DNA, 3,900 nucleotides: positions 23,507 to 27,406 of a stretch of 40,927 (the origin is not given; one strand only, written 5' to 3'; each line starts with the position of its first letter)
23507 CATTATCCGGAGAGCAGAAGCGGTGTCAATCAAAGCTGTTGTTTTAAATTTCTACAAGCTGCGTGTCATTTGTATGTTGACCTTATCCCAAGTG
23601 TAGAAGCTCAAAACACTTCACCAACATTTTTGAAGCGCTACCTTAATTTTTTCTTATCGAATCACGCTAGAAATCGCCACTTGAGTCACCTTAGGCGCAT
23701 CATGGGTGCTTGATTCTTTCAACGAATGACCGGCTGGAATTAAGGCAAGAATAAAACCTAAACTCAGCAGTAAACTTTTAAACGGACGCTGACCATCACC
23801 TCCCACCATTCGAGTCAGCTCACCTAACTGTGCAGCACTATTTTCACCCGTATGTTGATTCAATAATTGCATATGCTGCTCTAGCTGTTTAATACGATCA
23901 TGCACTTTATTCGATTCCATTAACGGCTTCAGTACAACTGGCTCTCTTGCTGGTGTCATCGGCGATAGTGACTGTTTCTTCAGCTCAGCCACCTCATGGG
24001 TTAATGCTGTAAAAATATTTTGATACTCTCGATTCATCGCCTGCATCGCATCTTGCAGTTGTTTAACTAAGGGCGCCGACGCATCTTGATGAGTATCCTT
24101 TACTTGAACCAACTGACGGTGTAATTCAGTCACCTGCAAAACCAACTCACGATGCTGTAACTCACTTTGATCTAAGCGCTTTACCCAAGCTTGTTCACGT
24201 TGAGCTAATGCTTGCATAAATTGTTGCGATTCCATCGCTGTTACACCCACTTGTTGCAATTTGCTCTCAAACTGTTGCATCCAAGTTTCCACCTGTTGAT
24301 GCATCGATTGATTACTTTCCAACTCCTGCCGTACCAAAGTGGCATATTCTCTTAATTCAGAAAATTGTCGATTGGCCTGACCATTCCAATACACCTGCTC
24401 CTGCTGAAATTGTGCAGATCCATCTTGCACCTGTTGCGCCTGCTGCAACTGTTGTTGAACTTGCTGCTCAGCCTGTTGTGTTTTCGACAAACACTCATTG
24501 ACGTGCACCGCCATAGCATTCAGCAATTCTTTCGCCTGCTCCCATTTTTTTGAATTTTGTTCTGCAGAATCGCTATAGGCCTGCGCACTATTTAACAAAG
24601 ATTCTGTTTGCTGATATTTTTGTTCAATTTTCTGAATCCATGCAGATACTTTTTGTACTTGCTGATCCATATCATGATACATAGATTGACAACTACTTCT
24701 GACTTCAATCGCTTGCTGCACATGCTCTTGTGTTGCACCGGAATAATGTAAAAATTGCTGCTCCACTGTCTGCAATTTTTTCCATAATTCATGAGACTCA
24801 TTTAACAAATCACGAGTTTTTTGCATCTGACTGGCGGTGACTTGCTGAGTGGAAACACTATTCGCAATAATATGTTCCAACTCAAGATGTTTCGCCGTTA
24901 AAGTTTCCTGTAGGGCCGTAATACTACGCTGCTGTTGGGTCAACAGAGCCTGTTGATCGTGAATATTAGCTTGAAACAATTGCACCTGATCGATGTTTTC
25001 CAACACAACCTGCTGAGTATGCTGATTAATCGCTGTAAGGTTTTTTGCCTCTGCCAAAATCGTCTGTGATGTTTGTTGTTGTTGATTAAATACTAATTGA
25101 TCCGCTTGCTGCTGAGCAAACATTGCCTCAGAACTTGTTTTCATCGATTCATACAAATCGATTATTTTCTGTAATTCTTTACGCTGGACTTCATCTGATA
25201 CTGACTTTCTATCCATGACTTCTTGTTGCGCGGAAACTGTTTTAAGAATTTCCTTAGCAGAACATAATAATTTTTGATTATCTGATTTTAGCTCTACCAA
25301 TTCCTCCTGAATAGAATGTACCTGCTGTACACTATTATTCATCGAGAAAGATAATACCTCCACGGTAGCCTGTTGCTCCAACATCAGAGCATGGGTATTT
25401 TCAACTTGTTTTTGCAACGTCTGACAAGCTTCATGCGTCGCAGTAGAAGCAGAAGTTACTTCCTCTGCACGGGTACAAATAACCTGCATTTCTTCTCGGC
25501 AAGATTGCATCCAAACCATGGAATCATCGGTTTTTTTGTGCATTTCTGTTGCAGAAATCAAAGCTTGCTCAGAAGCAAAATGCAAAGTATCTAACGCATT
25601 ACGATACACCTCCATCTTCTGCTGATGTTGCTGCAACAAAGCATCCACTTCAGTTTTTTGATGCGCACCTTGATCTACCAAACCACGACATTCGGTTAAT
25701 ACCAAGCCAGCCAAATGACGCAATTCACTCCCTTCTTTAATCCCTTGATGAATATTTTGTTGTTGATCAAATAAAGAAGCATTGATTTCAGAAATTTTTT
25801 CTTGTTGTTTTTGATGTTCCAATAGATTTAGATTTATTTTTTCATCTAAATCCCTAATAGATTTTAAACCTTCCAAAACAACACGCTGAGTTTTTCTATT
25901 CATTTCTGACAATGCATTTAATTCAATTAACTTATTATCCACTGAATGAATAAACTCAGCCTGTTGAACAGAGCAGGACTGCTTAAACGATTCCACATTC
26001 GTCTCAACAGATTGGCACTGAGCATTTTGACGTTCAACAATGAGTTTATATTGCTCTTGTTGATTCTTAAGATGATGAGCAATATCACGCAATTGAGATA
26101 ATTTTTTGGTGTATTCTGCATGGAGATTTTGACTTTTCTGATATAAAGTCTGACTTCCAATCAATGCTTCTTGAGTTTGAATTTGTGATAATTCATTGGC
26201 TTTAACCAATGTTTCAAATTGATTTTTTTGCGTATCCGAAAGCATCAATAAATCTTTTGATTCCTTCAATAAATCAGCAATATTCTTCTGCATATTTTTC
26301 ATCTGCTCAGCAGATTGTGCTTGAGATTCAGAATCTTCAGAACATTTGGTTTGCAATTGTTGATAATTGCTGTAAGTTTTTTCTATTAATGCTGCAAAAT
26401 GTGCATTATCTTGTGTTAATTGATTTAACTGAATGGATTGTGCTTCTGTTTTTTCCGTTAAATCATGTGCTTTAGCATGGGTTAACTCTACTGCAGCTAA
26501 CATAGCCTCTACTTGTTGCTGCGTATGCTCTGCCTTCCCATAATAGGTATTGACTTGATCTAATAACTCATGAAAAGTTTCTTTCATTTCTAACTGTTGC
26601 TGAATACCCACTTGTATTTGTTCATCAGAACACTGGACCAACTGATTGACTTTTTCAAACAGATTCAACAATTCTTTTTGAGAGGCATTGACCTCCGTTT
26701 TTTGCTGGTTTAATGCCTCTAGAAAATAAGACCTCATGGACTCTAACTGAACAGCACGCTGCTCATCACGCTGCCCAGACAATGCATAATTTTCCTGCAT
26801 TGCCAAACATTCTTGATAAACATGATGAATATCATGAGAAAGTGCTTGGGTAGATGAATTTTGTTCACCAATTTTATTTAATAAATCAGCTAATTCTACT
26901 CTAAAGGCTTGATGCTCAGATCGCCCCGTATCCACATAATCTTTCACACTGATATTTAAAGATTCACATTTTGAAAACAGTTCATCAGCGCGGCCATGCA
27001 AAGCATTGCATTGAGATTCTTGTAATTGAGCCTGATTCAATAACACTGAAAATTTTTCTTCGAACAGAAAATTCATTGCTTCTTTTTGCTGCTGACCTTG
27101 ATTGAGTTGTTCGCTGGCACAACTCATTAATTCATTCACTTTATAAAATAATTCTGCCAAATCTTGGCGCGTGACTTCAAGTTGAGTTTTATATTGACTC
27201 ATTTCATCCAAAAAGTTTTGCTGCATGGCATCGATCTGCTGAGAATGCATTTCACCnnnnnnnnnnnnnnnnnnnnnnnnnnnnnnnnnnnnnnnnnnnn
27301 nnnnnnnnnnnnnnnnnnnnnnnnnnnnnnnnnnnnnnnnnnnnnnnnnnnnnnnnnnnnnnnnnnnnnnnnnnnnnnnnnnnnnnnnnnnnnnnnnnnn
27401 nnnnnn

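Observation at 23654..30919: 2421-aa tail-anchored coiled-coil giant with golgin-like architecture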

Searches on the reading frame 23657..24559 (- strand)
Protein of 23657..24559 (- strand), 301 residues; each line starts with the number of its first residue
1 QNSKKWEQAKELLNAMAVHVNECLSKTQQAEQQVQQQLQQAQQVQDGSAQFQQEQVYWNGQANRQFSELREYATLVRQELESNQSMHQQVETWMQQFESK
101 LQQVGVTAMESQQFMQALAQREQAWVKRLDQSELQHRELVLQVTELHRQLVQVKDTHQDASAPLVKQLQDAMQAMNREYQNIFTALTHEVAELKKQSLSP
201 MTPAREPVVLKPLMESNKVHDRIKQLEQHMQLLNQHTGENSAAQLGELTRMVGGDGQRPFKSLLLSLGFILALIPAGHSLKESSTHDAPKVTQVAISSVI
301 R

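Call 69: predict_structure(protein=window:23657-24559:-)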
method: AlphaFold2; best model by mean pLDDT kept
length: 301 residues; sequences in the alignment: 1
mean_pLDDT: 50.7   pTM: 0.39
mean pLDDT of the five models: 50.7, 44.2, 43.6, 42.9, 40.5
residues with pLDDT >= 90: 0; 70-90: 27; 50-70: 135; < 50: 139
segments of 3 or more residues with pLDDT < 50: 1-10, 75-77, 196-227, 233-301
pLDDT, mean of each block of 10 residues (from residue 1): 39 51 61 67 53 57 51 48 50 58 58 61 62 67 70 61 76 68 60 46 37 35 46 45 39 38 38 30 27 24 23
secondary structure, 60 per line:
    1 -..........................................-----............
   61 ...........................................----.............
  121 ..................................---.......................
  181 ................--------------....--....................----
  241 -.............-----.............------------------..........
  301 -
elements in order: H2-43 H49-103 H108-154 H158-196 H211-214 H217-236 H242-254 H260-272 H291-300
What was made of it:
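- The AF2 confidence for this helix is very low, with pLDDT below 40 (call 69).
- Tried and rejected: AF2 of the C-terminal 301 residues has low confidence (pLDDT 50.7, call 69).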

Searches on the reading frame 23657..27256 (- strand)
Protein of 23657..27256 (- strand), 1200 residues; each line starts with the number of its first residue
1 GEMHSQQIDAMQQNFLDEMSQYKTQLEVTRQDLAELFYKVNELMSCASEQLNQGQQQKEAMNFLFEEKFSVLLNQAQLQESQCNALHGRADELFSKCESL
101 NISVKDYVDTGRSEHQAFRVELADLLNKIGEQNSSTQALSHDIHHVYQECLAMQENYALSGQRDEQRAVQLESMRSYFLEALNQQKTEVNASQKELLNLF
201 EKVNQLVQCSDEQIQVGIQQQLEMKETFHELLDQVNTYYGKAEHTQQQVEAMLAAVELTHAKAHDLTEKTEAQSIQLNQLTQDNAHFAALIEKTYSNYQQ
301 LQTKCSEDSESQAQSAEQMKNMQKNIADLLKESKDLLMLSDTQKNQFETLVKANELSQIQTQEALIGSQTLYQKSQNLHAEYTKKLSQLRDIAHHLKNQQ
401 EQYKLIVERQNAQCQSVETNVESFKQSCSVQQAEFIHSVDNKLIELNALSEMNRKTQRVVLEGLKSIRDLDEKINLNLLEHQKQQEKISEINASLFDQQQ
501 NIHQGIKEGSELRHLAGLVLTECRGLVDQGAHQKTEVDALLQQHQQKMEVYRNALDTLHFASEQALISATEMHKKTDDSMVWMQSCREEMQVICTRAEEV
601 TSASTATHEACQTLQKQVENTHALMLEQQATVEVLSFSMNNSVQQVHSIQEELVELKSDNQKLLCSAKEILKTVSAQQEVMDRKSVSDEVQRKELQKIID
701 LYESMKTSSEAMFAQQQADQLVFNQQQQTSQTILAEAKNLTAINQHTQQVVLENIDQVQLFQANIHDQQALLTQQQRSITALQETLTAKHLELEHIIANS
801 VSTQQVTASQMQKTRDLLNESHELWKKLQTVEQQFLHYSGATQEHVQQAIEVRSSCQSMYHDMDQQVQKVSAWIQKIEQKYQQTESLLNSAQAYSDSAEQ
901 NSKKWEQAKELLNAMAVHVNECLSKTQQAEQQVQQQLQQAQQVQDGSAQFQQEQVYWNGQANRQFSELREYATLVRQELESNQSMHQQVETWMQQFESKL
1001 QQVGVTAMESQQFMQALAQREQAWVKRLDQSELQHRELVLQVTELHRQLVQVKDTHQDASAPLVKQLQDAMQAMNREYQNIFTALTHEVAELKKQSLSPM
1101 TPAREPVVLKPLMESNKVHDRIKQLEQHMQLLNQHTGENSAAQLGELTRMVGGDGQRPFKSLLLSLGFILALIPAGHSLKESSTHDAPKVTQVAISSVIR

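Call 36: search_protein_representatives(protein=window:23657-27256:-)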
Query: 1200 residues. Proteins with E-value up to 0.001 (for the whole library): 1; up to 1e-10: 1; up to 1e-30: 1. The best 1 are listed.
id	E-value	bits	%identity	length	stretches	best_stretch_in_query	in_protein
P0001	0.0e+00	2626.7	76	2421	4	1-1200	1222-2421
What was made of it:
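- Tried and rejected: Exhaustive phmmer of residues 1222-2421 against 1.84 billion representatives (call 36).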

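Call 55: search_dna_similar(query=window:23657-27256:-, collection=plasmids, mode=protein, max_evalue=0.001)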
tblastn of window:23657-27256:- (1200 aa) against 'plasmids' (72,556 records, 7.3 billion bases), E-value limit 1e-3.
No match.
